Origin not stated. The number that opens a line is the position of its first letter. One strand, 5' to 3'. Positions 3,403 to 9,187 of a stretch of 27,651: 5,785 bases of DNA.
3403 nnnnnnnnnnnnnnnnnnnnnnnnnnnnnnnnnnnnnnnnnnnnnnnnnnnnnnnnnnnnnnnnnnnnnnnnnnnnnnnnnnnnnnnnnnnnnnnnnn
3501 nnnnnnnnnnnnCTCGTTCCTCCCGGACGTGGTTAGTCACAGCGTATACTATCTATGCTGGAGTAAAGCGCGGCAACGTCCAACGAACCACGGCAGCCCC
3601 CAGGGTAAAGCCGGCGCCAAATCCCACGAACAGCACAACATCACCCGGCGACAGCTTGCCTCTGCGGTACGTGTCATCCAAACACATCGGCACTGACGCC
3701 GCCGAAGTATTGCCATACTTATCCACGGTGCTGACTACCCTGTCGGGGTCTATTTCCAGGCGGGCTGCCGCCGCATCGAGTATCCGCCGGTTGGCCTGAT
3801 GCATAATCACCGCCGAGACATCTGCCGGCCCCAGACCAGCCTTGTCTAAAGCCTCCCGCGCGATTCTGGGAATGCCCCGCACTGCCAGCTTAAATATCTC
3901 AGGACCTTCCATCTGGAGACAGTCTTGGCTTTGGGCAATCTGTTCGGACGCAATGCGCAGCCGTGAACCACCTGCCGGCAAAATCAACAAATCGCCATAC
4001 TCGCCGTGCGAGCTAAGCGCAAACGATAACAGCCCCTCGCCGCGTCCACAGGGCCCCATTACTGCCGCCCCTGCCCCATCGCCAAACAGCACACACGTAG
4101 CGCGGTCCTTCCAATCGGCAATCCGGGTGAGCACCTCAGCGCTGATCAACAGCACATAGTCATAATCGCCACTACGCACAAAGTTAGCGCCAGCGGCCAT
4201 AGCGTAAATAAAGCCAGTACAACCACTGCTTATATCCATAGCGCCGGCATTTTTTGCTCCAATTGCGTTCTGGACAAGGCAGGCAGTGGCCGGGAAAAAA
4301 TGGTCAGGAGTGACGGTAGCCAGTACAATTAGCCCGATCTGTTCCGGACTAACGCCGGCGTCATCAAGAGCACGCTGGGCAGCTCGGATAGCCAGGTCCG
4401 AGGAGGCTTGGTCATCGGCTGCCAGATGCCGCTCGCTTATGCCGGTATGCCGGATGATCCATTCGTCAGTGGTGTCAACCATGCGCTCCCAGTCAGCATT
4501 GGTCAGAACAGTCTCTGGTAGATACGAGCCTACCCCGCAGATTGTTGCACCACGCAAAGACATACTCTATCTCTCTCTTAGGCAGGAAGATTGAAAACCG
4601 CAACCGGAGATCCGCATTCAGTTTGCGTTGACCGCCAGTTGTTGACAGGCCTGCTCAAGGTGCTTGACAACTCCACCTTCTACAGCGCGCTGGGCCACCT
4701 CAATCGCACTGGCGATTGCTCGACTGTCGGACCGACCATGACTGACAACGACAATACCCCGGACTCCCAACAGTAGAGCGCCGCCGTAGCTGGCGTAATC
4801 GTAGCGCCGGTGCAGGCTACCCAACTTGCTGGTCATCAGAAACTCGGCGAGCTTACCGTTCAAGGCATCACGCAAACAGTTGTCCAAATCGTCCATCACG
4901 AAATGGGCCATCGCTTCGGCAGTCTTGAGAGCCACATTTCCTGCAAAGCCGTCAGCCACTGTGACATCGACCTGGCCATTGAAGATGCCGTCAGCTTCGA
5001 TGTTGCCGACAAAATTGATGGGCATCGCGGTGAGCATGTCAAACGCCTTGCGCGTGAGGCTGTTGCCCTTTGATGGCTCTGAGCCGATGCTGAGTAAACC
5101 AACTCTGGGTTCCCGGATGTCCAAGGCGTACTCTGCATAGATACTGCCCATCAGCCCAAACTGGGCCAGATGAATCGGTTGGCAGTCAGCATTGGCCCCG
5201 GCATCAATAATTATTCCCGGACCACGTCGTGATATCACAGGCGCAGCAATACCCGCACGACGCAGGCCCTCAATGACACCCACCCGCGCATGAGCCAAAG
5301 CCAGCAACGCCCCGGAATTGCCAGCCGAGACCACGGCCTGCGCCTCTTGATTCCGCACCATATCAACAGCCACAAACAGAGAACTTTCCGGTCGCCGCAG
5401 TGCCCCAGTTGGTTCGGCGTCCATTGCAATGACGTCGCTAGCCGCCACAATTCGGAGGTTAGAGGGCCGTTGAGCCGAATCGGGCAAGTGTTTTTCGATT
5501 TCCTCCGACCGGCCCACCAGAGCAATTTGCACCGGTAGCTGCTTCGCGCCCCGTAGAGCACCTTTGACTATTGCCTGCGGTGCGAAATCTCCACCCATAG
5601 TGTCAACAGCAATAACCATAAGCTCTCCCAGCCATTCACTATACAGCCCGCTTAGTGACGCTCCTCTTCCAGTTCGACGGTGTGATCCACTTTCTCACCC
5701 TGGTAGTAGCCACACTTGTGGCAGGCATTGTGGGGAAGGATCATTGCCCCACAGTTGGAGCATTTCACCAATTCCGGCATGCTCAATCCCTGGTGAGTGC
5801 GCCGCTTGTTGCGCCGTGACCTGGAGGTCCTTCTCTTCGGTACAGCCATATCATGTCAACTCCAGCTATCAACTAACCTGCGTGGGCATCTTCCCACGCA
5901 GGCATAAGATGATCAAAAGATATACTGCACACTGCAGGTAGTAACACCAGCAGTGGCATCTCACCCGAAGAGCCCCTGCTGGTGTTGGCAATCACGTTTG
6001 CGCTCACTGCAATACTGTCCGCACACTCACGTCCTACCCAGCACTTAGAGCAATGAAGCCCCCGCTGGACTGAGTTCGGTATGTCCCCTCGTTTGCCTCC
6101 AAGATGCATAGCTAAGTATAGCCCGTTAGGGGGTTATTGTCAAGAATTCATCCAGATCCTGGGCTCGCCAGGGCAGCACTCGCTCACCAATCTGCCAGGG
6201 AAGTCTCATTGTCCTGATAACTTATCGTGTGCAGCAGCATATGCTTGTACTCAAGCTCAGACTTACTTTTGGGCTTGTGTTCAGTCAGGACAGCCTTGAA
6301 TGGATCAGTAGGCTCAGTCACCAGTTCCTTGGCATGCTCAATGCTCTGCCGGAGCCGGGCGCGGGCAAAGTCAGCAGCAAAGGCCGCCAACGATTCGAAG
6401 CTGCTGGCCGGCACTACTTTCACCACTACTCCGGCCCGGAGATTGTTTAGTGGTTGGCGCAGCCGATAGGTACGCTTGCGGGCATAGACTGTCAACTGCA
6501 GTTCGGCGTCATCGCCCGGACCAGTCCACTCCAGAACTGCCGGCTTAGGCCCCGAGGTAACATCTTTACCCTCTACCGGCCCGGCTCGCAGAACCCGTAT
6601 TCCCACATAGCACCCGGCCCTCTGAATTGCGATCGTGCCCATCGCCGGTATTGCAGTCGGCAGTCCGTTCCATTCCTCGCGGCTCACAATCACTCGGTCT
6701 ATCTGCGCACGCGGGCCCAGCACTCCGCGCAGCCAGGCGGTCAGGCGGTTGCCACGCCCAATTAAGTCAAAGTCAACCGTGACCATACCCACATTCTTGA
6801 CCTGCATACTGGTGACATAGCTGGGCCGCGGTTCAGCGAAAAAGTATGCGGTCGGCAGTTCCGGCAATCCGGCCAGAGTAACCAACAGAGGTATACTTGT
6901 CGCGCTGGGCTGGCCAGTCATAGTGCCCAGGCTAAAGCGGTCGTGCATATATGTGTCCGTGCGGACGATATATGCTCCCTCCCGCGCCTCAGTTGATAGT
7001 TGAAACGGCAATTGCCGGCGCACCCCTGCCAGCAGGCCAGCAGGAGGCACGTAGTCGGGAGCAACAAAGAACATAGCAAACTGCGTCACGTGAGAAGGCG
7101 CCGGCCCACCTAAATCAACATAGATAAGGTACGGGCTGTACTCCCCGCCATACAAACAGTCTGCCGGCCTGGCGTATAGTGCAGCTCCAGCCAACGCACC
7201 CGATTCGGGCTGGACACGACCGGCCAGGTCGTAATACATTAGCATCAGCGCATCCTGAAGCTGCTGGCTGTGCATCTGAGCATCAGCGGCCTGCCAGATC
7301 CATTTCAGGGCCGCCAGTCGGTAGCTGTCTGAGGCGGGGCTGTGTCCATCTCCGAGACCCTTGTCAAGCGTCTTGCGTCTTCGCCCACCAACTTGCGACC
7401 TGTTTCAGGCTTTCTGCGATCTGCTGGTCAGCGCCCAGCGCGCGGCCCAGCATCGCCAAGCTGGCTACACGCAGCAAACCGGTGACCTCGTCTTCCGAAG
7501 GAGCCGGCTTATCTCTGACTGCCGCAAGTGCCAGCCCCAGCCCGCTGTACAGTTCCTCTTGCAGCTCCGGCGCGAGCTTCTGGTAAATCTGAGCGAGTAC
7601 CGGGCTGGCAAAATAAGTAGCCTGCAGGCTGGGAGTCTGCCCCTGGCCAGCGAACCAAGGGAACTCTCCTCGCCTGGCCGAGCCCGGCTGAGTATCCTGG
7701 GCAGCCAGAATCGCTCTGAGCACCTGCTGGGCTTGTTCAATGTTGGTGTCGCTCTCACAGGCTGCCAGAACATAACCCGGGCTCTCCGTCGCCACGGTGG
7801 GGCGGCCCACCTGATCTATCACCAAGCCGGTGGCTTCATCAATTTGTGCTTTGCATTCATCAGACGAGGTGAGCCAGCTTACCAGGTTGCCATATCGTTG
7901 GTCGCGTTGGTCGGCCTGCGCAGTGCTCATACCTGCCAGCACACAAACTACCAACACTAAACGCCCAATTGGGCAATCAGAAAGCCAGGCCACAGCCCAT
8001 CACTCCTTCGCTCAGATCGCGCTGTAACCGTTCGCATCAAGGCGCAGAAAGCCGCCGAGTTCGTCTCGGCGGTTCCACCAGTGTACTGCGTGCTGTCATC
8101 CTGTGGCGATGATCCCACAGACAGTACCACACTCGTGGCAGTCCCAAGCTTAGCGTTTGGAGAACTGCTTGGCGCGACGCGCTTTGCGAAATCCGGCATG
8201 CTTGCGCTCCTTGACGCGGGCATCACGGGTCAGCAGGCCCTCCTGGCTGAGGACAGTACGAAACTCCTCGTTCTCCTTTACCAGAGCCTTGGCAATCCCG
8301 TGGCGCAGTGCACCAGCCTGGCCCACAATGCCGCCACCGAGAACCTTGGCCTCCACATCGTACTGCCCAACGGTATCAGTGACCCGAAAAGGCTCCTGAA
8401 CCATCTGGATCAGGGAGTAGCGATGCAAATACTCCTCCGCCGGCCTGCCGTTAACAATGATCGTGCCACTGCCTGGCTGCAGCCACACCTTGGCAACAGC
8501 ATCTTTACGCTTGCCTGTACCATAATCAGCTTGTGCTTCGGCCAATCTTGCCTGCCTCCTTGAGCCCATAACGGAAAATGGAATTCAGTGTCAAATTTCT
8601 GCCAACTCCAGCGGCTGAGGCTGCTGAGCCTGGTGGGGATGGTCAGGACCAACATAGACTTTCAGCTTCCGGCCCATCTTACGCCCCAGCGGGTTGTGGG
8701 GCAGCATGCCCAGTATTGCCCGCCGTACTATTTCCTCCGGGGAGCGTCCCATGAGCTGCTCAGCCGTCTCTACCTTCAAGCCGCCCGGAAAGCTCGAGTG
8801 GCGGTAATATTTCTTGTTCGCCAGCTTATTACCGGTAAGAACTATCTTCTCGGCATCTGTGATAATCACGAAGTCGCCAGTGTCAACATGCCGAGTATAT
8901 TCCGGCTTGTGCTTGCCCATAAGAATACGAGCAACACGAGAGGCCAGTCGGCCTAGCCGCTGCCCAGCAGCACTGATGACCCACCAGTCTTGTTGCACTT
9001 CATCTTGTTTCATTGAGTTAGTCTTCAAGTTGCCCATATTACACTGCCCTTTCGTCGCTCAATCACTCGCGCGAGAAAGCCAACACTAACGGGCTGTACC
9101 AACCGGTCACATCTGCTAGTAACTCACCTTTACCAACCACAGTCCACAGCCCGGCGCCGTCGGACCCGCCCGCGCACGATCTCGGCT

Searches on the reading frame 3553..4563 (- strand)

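Call 69: search_protein_families(library=pfam, proteins=[window:3553-4563:-])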
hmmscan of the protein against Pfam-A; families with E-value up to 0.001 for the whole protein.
window:3553-4563:- (336 aa): 5 families
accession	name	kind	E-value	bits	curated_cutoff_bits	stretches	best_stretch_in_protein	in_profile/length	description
PF08541.16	ACP_syn_III_C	-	3.1e-36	123.8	26.6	1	239-328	1-90/90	3-Oxoacyl-[acyl-carrier-protein (ACP)] synthase III C terminal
PF08545.16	ACP_syn_III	-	1.3e-26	92.7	24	1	109-187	1-80/80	3-Oxoacyl-[acyl-carrier-protein (ACP)] synthase III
PF00108.29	Thiolase_N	-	5.4e-08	33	26.4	1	47-148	16-118/260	Thiolase, N-terminal domain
PF02797.21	Chal_sti_synt_C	-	0.00026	21.5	27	1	231-327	42-148/151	Chalcone and stilbene synthases, C-terminal domain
PF02801.28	Ketoacyl-synt_C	-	0.0009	19.7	20.8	0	53-79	22-48/119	Beta-ketoacyl synthase, C-terminal domain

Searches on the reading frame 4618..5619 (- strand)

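Call 69: search_protein_families(library=pfam, proteins=[window:4618-5619:-])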
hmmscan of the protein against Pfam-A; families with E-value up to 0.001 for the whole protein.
window:4618-5619:- (333 aa): 1 family
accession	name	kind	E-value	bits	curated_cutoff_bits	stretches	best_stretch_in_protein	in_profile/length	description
PF02504.20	FA_synthesis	-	2.3e-100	336.3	29.1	1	1-319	1-323/324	Fatty acid synthesis protein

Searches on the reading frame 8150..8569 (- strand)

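Call 69: search_protein_families(library=pfam, proteins=[window:8150-8569:-])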
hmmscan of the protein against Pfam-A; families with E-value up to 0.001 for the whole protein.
window:8150-8569:- (139 aa): 1 family
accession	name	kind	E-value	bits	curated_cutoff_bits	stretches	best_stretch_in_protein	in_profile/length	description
PF00380.25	Ribosomal_S9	-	1.2e-44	152.1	22.5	1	19-139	1-121/121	Ribosomal protein S9/S16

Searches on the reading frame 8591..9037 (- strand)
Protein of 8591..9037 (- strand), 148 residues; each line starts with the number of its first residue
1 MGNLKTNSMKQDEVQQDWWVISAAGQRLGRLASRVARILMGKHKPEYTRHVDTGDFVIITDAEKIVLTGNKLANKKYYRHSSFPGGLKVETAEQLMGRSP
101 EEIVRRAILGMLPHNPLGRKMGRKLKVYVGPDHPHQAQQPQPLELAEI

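Call 69: search_protein_families(library=pfam, proteins=[window:8591-9037:-])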
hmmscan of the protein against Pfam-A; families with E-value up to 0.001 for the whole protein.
window:8591-9037:- (148 aa): 1 family
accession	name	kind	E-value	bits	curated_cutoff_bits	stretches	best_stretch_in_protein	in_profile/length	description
PF00572.24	Ribosomal_L13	-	3.3e-45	153.5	23.8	1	17-134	2-119/119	Ribosomal protein L13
